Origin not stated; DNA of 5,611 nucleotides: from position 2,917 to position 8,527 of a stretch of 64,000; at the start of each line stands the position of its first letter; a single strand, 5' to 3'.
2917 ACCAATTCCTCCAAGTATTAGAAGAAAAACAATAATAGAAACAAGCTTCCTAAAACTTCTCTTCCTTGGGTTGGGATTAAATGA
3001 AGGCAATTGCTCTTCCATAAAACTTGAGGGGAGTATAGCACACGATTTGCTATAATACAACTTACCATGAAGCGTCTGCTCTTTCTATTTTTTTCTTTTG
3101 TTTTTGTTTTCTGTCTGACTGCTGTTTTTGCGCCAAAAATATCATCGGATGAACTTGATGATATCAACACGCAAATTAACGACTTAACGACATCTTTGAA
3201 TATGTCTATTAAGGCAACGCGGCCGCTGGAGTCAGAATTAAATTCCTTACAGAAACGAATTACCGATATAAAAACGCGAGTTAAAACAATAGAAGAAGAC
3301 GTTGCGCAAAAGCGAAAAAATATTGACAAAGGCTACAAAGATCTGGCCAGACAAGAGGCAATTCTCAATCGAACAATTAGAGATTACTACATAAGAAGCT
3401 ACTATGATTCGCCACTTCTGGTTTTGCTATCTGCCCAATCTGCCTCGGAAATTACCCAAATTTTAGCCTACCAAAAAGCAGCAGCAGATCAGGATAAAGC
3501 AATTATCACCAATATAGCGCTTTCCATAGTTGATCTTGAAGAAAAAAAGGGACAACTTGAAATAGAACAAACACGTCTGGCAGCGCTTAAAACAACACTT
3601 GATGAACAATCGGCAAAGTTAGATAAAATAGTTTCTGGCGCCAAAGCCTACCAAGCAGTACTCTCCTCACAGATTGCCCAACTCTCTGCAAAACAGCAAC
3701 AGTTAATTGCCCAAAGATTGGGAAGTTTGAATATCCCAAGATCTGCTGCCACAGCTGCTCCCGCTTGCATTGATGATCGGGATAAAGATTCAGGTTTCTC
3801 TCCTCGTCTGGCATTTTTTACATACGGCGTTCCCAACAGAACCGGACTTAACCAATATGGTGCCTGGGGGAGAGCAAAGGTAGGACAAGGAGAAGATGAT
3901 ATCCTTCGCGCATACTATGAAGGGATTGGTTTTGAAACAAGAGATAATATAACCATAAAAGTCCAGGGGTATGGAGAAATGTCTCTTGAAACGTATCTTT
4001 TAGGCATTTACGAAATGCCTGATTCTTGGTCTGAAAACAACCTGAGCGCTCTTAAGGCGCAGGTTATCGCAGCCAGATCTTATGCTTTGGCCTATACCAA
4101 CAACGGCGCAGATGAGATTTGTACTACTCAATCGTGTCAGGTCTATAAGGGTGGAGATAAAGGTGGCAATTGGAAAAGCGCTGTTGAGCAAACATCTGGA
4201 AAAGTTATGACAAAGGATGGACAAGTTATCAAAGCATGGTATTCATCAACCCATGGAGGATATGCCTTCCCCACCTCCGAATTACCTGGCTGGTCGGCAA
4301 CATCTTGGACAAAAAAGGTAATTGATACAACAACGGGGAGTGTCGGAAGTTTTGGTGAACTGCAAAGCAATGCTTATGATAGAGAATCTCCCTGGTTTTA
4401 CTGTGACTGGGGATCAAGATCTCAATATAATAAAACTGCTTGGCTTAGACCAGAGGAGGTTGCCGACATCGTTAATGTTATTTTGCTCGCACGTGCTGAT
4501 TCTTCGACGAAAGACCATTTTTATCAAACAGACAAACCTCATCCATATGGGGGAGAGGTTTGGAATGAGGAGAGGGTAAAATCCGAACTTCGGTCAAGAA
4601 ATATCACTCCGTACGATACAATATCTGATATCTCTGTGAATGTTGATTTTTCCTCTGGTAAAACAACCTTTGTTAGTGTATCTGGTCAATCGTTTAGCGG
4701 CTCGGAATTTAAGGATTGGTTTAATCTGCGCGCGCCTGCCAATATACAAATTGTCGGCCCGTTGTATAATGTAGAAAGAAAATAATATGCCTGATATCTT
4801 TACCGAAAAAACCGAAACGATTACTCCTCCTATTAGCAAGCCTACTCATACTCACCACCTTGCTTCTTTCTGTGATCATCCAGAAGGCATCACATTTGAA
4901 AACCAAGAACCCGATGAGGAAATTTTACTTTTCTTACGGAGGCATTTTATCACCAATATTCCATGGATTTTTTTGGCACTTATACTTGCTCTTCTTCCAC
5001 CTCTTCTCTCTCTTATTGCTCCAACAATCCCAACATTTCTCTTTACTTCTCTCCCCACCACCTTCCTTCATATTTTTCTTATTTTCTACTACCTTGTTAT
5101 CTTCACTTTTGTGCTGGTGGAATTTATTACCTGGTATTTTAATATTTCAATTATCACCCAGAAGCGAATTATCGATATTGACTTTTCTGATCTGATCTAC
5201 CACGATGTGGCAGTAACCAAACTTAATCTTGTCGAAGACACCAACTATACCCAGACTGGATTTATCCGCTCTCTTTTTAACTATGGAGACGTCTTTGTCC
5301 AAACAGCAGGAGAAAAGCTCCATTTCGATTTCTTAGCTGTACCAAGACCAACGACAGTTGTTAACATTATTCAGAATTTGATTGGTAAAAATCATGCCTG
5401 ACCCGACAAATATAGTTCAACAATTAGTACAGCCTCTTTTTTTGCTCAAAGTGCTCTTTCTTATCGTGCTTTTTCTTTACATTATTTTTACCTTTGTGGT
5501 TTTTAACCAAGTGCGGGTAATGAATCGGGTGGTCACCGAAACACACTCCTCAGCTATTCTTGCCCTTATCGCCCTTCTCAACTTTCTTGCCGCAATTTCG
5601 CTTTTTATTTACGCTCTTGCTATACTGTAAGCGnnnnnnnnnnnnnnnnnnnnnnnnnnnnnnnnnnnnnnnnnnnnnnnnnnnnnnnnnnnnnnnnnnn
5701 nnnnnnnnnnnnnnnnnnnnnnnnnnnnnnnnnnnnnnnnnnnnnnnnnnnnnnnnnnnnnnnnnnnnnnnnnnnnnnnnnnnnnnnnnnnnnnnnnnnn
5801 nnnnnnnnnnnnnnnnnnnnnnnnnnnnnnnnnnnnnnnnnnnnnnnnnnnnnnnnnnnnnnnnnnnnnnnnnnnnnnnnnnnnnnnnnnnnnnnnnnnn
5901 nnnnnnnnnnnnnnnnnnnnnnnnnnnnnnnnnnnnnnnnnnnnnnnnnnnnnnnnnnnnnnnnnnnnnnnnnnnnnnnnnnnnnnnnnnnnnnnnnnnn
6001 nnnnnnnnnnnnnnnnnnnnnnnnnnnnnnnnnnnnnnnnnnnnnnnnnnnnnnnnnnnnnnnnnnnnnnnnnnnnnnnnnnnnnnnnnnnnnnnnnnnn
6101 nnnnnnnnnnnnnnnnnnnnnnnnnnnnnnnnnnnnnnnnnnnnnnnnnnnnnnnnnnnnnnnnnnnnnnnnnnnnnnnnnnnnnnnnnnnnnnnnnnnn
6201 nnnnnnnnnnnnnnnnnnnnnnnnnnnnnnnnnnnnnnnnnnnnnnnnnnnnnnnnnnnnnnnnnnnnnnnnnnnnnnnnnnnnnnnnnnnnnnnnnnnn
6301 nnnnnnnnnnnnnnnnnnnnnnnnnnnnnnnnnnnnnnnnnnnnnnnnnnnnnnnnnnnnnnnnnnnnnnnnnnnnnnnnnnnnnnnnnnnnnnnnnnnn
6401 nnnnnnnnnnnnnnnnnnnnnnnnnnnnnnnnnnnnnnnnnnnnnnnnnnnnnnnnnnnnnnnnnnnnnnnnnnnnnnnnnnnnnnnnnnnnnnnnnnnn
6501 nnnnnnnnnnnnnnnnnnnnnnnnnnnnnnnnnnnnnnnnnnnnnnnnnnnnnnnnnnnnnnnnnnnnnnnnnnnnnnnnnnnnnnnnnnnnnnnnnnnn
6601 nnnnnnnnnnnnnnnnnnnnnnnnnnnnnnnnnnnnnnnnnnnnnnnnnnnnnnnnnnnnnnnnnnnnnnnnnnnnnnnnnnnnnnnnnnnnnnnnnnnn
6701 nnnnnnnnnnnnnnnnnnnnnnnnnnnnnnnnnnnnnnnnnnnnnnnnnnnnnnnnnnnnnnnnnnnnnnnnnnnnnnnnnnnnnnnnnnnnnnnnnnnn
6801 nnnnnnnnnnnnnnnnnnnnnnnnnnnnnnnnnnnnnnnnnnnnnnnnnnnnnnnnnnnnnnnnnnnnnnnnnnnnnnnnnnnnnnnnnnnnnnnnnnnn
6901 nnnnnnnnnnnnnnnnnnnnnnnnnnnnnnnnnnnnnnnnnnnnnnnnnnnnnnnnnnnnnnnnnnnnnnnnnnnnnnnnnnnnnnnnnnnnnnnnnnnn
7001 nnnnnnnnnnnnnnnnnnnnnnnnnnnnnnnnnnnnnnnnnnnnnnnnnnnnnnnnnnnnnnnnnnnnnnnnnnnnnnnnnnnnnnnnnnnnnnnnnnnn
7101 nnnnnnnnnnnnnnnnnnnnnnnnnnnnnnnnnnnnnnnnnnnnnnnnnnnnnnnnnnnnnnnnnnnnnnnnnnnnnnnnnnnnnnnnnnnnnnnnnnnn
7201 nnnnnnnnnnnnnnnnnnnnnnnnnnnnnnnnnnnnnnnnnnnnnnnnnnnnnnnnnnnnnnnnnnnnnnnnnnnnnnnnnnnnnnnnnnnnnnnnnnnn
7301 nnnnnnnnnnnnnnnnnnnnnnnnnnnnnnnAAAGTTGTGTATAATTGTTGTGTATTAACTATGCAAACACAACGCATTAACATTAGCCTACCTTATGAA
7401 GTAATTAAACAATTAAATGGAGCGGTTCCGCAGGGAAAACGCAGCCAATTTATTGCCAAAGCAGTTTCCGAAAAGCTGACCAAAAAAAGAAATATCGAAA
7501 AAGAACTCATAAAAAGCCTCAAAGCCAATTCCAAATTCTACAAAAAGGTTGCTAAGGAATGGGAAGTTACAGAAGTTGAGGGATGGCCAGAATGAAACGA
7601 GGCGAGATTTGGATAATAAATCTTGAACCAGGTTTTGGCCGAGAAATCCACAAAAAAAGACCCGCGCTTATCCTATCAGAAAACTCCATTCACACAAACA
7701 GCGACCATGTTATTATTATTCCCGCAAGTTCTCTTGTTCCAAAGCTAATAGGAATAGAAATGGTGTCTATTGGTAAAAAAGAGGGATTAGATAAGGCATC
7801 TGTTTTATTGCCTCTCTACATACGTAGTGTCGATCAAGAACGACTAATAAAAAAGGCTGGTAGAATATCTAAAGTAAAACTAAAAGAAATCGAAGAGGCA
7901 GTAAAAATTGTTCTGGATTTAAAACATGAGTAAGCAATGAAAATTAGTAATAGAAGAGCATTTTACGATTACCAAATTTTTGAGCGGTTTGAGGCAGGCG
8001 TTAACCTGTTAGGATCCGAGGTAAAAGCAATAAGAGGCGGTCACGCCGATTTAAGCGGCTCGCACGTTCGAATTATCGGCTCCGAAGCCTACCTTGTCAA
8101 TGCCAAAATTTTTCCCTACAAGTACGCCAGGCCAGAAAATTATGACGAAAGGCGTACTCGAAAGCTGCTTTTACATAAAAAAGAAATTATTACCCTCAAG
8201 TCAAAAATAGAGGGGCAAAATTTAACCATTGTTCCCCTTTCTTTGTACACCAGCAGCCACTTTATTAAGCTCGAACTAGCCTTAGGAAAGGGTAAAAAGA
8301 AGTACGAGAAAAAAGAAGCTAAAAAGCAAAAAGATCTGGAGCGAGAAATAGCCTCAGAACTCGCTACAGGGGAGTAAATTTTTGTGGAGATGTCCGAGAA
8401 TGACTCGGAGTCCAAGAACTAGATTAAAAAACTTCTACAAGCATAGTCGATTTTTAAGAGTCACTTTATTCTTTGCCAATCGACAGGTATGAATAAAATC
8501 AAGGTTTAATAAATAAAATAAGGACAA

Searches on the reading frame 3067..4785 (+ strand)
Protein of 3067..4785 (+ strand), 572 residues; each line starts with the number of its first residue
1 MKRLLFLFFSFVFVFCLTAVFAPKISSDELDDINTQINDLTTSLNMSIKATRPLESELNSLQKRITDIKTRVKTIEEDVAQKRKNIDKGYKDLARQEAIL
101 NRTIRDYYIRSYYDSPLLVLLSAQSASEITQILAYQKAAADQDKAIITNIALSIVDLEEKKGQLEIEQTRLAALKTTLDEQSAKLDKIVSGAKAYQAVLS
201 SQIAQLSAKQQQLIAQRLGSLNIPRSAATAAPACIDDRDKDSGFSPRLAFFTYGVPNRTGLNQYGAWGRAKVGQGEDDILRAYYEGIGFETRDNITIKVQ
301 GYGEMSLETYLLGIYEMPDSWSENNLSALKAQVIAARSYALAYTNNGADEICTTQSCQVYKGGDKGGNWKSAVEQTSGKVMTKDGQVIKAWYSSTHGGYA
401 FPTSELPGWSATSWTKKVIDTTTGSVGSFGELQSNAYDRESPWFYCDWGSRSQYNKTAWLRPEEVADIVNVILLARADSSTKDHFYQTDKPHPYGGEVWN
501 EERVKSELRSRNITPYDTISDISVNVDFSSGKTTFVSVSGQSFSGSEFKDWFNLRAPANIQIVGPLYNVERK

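Call 39: search_protein_families(library=pfam, proteins=[window:3067-4785:+], max_evalue=0.0001)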
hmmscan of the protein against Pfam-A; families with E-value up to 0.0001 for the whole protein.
window:3067-4785:+ (572 aa): 1 family
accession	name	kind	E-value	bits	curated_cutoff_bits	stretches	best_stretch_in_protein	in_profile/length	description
PF08486.15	SpoIID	-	5.1e-16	59.5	23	1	303-382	9-96/97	Stage II sporulation protein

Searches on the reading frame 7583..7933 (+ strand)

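Call 39: search_protein_families(library=pfam, proteins=[window:7583-7933:+], max_evalue=0.0001)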
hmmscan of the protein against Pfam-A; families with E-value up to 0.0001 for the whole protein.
window:7583-7933:+ (116 aa): 1 family
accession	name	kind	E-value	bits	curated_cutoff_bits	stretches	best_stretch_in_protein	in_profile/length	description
PF02452.23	PemK_toxin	-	1.2e-21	77.3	23.1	1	5-111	1-109/109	PemK-like, MazF-like toxin of type II toxin-antitoxin system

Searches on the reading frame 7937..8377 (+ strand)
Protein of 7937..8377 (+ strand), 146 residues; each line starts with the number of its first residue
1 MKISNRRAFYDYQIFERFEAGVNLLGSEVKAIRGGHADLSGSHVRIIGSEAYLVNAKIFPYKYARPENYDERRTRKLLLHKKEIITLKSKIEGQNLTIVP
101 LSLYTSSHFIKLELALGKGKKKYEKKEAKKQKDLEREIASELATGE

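Call 39: search_protein_families(library=pfam, proteins=[window:7937-8377:+], max_evalue=0.0001)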
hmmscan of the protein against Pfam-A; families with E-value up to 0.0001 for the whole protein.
window:7937-8377:+ (146 aa): 1 family
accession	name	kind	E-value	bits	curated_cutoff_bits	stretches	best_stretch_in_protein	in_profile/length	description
PF01668.23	SmpB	-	3.4e-47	160.4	27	1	3-142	2-141/143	SmpB protein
